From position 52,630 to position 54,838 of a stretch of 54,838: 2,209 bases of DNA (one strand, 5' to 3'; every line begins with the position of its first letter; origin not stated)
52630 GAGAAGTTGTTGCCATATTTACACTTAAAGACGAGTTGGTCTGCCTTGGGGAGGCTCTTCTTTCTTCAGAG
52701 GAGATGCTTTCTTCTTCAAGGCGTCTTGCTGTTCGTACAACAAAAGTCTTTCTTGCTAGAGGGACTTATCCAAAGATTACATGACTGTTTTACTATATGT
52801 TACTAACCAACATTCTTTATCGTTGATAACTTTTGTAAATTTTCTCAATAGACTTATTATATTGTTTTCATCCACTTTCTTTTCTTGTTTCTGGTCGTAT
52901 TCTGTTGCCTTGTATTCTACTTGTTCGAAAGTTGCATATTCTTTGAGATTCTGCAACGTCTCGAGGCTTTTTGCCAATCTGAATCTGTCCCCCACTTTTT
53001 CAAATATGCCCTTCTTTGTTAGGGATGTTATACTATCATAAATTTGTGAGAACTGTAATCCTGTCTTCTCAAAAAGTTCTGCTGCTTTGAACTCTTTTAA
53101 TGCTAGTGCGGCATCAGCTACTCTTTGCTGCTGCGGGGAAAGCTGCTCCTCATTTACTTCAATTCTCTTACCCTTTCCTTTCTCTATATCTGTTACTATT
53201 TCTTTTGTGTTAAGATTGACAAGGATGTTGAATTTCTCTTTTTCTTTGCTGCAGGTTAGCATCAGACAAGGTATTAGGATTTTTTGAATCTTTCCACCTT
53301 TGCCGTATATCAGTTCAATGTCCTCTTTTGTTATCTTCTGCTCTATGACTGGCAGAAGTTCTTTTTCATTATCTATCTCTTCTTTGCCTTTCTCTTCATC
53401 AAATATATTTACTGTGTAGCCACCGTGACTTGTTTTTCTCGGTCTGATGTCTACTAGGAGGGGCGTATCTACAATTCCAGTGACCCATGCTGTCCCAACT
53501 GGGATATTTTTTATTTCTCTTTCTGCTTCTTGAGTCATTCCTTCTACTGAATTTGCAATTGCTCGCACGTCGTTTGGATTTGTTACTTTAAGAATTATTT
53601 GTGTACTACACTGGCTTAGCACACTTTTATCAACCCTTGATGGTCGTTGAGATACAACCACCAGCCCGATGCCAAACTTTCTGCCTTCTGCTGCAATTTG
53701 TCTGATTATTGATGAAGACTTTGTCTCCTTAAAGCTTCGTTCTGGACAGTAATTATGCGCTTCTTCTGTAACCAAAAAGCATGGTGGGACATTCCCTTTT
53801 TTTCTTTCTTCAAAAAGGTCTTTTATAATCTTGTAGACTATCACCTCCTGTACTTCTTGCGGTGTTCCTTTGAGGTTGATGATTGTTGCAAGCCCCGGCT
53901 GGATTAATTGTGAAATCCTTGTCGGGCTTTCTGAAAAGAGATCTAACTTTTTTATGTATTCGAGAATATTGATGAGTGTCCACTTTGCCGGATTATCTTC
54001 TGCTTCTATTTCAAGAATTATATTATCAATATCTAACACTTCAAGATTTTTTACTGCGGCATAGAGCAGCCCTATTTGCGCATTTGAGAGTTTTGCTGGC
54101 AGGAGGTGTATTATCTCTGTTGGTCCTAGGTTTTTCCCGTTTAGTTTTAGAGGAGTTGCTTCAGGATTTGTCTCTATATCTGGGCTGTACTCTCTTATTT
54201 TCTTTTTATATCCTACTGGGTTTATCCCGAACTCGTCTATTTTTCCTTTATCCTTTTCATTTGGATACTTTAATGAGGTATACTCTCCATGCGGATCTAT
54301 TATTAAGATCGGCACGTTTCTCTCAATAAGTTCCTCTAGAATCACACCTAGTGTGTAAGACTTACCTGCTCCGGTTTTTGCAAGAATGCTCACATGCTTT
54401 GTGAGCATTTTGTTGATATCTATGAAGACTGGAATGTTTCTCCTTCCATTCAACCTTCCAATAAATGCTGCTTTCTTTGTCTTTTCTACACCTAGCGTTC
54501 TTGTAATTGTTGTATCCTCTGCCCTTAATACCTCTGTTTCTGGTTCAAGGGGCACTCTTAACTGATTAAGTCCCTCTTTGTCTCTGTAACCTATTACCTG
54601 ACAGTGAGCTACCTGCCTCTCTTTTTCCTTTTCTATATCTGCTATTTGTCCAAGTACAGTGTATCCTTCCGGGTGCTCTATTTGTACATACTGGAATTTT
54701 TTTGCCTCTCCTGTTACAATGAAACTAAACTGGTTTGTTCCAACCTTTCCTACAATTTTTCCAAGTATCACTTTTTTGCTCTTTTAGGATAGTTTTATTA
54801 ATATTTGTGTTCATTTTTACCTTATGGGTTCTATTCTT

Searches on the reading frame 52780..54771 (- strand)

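Call 42: search_protein_families(library=pfam, proteins=[window:52780-54771:-], max_evalue=0.00001)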
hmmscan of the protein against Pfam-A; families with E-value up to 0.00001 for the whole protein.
window:52780-54771:- (664 aa): 3 families
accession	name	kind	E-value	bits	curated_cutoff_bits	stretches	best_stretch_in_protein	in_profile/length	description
PF01935.23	DUF87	-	2.4e-37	129.6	23.2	1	103-318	2-219/220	Helicase HerA, central domain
PF05872.18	HerA_C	-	2.9e-07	30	22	0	121-239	18-135/502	Helicase HerA-like C-terminal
PF10412.15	TrwB_AAD_bind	-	7.2e-06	25.6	20.5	0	123-174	14-65/387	Type IV secretion-system coupling protein DNA-binding domain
